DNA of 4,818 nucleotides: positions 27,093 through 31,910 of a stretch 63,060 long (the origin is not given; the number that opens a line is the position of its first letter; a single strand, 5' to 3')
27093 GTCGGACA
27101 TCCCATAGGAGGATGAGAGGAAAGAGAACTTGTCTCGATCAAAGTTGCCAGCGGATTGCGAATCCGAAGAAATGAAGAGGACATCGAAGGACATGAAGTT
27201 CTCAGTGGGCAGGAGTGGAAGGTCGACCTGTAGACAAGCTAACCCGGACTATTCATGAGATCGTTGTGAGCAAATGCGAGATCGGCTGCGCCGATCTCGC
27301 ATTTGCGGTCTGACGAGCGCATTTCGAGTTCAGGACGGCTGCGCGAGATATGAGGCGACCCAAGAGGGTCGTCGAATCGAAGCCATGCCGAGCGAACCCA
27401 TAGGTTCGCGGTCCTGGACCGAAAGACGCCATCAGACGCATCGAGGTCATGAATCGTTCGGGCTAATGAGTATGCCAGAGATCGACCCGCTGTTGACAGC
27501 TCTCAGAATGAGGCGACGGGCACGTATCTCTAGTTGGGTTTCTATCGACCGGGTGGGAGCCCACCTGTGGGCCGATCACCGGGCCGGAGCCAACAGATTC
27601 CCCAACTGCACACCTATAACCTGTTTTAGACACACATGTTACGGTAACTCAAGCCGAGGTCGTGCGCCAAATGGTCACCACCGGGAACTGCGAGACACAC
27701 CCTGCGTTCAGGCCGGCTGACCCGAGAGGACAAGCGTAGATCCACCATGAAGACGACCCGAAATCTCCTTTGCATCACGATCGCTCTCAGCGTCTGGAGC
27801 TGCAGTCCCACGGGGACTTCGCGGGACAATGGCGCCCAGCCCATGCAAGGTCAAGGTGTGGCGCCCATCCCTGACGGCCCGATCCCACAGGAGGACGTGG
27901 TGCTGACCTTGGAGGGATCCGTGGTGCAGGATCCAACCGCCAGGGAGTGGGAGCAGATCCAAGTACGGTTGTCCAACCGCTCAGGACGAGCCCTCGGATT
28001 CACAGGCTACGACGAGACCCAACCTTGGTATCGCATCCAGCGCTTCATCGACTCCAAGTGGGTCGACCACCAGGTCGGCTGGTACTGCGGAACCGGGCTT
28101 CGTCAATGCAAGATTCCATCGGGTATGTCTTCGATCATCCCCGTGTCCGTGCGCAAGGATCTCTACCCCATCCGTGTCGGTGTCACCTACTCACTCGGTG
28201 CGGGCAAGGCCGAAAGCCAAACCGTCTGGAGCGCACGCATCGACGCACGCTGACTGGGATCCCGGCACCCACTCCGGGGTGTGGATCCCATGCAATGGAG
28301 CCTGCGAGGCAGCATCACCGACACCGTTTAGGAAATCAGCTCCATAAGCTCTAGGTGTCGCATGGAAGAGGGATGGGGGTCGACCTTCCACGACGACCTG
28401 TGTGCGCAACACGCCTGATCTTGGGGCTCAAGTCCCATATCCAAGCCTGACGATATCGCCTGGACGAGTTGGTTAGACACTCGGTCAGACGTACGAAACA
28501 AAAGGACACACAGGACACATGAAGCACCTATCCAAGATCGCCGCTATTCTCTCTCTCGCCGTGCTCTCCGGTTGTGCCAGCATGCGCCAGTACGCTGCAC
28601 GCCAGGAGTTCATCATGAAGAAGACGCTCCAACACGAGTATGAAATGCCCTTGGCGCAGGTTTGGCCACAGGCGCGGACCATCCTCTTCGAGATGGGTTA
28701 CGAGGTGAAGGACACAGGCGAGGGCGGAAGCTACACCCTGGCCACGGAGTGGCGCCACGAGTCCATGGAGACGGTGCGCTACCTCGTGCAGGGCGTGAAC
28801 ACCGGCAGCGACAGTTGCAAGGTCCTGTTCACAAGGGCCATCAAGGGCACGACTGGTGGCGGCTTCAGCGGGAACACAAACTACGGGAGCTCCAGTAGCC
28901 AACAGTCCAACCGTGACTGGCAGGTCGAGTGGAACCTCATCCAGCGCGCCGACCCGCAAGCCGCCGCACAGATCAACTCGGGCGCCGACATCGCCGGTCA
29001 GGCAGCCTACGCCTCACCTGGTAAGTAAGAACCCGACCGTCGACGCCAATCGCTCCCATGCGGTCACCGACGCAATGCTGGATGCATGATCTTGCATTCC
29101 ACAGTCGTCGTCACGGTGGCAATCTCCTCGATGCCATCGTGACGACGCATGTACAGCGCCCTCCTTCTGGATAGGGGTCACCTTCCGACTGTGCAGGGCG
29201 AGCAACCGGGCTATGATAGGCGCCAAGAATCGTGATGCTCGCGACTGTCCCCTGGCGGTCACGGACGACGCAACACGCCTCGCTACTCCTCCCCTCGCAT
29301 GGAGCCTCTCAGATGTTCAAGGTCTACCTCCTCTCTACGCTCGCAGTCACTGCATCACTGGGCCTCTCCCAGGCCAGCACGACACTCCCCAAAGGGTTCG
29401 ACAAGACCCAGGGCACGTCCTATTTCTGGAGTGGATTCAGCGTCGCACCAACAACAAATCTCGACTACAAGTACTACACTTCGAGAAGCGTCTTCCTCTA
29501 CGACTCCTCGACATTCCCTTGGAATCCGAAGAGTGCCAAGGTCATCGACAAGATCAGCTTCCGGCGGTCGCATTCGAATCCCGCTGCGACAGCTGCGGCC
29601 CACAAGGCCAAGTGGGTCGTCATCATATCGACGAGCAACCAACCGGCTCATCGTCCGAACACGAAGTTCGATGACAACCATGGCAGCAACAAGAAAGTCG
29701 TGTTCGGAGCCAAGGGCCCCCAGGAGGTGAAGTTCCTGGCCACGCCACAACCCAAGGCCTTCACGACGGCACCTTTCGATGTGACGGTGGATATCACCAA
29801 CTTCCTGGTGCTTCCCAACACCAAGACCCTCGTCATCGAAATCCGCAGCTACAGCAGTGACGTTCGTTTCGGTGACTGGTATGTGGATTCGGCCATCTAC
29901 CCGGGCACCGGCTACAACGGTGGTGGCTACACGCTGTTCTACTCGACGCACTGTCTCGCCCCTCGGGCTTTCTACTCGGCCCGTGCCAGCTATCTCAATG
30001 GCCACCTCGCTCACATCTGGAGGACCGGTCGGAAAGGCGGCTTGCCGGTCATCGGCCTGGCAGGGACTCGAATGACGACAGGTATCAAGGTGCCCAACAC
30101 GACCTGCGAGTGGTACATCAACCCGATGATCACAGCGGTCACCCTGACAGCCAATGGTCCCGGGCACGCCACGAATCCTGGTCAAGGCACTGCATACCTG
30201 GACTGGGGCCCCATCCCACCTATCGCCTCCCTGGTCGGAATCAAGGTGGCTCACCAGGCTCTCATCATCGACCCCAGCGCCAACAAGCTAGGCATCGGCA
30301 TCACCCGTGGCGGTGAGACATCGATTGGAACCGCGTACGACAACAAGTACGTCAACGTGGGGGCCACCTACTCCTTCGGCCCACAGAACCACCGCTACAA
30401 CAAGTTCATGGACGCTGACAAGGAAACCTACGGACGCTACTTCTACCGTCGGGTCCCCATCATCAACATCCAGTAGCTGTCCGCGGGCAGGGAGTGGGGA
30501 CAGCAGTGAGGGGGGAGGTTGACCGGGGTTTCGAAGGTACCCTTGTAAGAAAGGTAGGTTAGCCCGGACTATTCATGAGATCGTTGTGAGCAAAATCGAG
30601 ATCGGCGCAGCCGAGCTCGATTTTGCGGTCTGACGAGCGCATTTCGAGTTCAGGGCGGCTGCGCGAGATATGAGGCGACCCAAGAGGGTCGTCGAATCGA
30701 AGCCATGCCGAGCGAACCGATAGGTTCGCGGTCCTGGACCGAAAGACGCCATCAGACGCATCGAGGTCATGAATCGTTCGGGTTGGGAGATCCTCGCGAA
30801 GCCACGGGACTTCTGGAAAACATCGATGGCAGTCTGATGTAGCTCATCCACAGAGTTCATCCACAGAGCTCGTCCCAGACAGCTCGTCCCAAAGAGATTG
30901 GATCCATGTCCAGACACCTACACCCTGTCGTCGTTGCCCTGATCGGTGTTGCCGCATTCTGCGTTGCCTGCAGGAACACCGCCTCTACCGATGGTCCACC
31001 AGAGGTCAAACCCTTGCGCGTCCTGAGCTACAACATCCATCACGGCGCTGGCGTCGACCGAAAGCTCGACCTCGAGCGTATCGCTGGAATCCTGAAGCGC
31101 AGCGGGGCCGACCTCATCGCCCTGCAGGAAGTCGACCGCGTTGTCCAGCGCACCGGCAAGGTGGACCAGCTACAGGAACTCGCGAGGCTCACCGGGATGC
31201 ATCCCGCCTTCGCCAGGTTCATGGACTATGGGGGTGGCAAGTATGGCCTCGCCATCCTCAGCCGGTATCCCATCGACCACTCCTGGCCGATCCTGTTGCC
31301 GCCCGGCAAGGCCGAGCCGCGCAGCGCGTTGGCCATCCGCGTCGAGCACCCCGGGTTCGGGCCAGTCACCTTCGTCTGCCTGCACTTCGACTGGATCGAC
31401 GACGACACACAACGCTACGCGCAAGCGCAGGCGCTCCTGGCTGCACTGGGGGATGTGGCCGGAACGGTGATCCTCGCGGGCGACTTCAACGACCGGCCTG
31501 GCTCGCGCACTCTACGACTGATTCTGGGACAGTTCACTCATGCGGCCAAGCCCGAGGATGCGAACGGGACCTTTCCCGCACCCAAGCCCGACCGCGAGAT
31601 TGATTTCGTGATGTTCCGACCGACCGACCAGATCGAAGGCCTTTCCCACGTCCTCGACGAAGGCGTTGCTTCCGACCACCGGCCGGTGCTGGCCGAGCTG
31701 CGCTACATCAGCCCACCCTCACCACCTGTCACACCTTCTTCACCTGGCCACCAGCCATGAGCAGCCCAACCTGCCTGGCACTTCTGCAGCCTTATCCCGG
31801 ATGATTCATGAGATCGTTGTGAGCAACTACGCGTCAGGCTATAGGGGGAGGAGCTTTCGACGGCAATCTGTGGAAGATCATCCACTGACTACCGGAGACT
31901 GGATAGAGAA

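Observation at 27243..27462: Dense family of ~220-bp foldback (MITE-like) elements with 4-bp NTAR flank duplications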

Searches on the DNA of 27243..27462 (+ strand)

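Call 62: search_dna_similar(query=window:27243-27462:+, collection=plasmids, mode=distant, max_evalue=0.1)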
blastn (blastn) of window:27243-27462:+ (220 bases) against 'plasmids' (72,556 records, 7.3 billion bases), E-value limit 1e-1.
No match.

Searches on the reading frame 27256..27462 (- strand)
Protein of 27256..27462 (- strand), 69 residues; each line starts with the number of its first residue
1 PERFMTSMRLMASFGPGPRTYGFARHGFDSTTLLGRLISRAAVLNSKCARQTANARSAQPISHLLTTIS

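Call 40: find_related_loci(query=window:27256-27462:-, collection=genome_contigs, flank=10000)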
Query seq(69 aa) (69 aa) in genome_contigs; peptide patterns used: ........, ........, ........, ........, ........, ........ (x = any residue, [..] = any of these).
543 stretches matched a pattern, but none encodes a relative of the query by tblastn (E <= 1e-3).

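Call 41: find_related_loci(query=window:27256-27462:-, collection=metagenome_contigs, flank=10000)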
Query seq(69 aa) (69 aa) in metagenome_contigs; peptide patterns used: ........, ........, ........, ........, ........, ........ (x = any residue, [..] = any of these).
600 stretches matched a pattern, but none encodes a relative of the query by tblastn (E <= 1e-3).

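Call 47: search_protein_representatives(protein=window:27256-27450:-)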
Query: 65 residues. Proteins with E-value up to 0.001 (for the whole library): 4; up to 1e-10: 0; up to 1e-30: 0. The best 4 are listed.
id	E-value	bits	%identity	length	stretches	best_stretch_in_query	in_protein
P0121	2.0e-10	56.5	32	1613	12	14-51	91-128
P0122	7.2e-10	54.8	82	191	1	1-38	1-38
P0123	1.8e-05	41.0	78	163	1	30-65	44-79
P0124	3.6e-04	36.9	28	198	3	8-56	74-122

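Call 51: find_encoding_contigs(protein=P0123, flank=10000, max_places=5)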
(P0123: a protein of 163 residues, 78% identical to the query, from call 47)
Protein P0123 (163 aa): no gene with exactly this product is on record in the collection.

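Call 52: find_encoding_contigs(protein=P0122, flank=10000, max_places=5)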
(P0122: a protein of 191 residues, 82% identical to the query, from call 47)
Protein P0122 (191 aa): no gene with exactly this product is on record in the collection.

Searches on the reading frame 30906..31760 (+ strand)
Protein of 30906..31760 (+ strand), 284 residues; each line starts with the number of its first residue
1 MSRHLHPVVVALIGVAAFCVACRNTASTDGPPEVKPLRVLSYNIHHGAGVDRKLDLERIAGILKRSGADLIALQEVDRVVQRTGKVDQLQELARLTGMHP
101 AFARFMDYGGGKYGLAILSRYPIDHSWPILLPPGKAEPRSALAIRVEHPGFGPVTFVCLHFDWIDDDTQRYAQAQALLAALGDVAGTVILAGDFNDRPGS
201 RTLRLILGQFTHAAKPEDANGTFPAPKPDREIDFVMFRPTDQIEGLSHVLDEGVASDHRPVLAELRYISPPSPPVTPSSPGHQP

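Call 16: search_protein_families(library=pfam, proteins=[window:30906-31760:+])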
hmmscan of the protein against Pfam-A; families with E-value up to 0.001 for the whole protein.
window:30906-31760:+ (284 aa): 2 families
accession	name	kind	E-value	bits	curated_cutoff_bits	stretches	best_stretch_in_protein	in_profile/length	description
PF03372.29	Exo_endo_phos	-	2.3e-25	90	24.5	1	40-258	1-225/225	Endonuclease/Exonuclease/phosphatase family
PF23226.1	Exo_endo_phos_PGAP2IP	-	4.5e-09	36.4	27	1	42-202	9-166/239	PGAP2IP, C-terminal nuclease-like domain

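Call 23: find_homologous_proteins(query=window:30906-31760:+)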
Query window:30906-31760:+ (284 aa): 3584 proteins with E <= 0.001 among 8000 candidates; the best 120 are listed.
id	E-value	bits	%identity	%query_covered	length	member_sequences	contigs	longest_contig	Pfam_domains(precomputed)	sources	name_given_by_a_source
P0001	6.1e-190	648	100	100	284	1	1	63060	PF03372.30,PF23226.2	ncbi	-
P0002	1.7e-120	420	69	94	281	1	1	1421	PF03372.30,PF23226.2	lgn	-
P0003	9.7e-115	401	69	91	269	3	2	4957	PF03372.30,PF23226.2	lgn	-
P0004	2.8e-104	367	62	95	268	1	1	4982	PF03372.30,PF23226.2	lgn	-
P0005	7.8e-98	346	60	92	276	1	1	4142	PF03372.30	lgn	-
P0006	3.7e-96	340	61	90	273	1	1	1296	PF03372.30,PF23226.2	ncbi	-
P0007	3.5e-95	337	67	81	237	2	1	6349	PF03372.30,PF23226.2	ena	-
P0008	6.9e-92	326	61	90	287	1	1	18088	PF03372.30,PF23226.2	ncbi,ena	-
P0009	4.5e-91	323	62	88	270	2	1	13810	PF03372.30,PF23226.2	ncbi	-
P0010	1.8e-90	321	60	90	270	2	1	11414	PF03372.30,PF23226.2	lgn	-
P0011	6.6e-89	316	62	87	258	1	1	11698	PF03372.30,PF23226.2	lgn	-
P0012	1.3e-88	315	60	87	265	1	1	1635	PF03372.30,PF23226.2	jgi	jgi:endonuclease/exonuclease/phosphatase family metal-dependent hydrolase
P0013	2.0e-88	315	56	96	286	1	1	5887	PF03372.30,PF23226.2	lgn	-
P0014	1.1e-87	312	59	90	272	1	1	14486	PF03372.30,PF23226.2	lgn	-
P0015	1.5e-87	312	59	92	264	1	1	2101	PF03372.30,PF23226.2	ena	-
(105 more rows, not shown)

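Call 24: find_encoding_contigs(protein=P0001, flank=2000, max_places=3)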
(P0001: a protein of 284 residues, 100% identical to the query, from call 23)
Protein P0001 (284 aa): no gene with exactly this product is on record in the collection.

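Call 25: find_encoding_contigs(protein=P0003, flank=5000, max_places=3)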
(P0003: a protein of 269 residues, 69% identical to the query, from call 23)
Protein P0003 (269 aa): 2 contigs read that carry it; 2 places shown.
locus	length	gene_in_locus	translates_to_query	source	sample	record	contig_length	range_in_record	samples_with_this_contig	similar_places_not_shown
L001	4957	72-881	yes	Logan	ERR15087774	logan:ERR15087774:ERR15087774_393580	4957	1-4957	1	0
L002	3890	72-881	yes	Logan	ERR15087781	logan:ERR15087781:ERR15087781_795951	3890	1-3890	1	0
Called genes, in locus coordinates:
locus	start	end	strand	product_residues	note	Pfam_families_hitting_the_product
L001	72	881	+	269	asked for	PF23226:Exo_endo_phos_PGAP2IP (weak), PF03372:Exo_endo_phos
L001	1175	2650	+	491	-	PF13522:GATase_6, PF13537:GATase_7, PF00156:Pribosyltran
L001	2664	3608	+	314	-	PF00535:Glycos_transf_2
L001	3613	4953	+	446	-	PF09594:GT87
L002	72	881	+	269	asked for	PF23226:Exo_endo_phos_PGAP2IP (weak), PF03372:Exo_endo_phos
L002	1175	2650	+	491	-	PF13522:GATase_6, PF13537:GATase_7, PF00156:Pribosyltran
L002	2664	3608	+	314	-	PF00535:Glycos_transf_2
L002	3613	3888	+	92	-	?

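Call 53: list_cluster_members(proteins=[P0001, P0122, P0123, P0125])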
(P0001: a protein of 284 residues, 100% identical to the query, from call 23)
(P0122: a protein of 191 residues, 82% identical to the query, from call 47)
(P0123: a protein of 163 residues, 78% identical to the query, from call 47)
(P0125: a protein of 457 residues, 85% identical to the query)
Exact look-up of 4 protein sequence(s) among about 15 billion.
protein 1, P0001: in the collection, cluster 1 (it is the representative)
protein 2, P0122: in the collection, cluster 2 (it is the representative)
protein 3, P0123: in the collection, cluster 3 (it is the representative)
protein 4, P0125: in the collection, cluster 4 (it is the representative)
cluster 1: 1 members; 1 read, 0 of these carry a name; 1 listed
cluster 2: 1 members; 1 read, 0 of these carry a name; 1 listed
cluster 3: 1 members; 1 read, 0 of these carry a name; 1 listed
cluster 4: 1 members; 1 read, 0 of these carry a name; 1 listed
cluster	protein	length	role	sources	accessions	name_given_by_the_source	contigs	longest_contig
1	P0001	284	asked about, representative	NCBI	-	-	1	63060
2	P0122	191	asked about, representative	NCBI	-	-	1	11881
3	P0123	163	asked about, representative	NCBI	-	-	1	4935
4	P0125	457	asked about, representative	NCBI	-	-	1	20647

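Call 75: find_encoding_contigs(protein=P0007, flank=10000, max_places=2)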
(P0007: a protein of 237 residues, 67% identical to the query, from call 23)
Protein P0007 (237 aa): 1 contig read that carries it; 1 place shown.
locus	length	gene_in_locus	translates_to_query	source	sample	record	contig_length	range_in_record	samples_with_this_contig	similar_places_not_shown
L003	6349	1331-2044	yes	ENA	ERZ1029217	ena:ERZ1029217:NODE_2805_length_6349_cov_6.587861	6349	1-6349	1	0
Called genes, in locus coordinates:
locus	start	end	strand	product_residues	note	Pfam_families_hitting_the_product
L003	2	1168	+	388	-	?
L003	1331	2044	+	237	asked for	PF03372:Exo_endo_phos, PF23226:Exo_endo_phos_PGAP2IP (weak)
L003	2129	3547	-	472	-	-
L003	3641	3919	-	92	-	-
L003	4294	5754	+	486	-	PF13522:GATase_6, PF13537:GATase_7, PF00156:Pribosyltran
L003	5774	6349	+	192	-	?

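Call 76: find_encoding_contigs(protein=P0009, flank=10000, max_places=2)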
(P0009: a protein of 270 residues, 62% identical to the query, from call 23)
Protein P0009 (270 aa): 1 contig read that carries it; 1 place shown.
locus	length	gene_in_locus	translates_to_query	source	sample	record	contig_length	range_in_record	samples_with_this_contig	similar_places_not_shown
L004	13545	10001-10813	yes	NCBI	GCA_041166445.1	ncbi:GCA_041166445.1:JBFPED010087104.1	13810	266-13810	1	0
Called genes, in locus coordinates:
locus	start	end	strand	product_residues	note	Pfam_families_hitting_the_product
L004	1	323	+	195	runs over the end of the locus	?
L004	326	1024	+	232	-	-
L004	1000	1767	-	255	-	PF01509:TruB_N, PF16198:TruB_C_2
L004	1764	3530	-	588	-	PF09913:DUF2142, PF02366:PMT (weak), PF13231:PMT_2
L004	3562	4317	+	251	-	PF14378:PAP2_3 (weak), PF01569:PAP2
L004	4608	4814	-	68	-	PF04070:DUF378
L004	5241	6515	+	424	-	PF00034:Cytochrom_C (weak), PF13442:Cytochrome_CBB3 (weak)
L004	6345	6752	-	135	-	-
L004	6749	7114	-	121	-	PF07883:Cupin_2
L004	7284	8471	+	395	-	PF01641:SelR, PF01625:PMSR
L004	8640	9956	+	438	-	PF03315:SDH_beta, PF03313:SDH_alpha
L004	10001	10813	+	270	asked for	PF03372:Exo_endo_phos, PF23226:Exo_endo_phos_PGAP2IP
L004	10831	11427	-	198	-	PF11948:DUF3465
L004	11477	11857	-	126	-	-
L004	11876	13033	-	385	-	-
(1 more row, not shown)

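Call 77: find_encoding_contigs(protein=P0011, flank=10000, max_places=2)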
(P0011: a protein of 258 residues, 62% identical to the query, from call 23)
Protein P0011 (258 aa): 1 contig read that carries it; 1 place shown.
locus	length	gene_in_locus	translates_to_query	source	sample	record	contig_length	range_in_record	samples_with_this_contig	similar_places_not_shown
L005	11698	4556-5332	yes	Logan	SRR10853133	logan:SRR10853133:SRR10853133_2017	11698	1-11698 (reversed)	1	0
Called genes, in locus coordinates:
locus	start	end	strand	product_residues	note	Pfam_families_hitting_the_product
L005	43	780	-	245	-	-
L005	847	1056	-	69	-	-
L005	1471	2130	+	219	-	PF01865:PhoU_div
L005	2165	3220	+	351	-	PF01384:PHO4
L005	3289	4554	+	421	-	PF13360:PQQ_2 (faint), PF05935:Arylsulfotrans, PF14269:Arylsulfotran_2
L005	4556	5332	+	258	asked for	PF03372:Exo_endo_phos, PF23226:Exo_endo_phos_PGAP2IP (weak)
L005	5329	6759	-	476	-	PF00282:Pyridoxal_deC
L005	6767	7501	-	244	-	PF02129:Peptidase_S15 (faint), PF00561:Abhydrolase_1 (weak), PF12146:Hydrolase_4, PF12697:Abhydrolase_6 (faint), PF20408:Abhydrolase_11 (faint), PF12740:PETase (faint), PF00326:Peptidase_S9 (weak), PF12146:Hydrolase_4 (weak)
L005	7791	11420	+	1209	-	PF14870:PSII_BNR (faint), PF02012:BNR (faint), PF15902:Sortilin-Vps10, PF13180:PDZ_2, PF17820:PDZ_6 (faint), PF15902:Sortilin-Vps10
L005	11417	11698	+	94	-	?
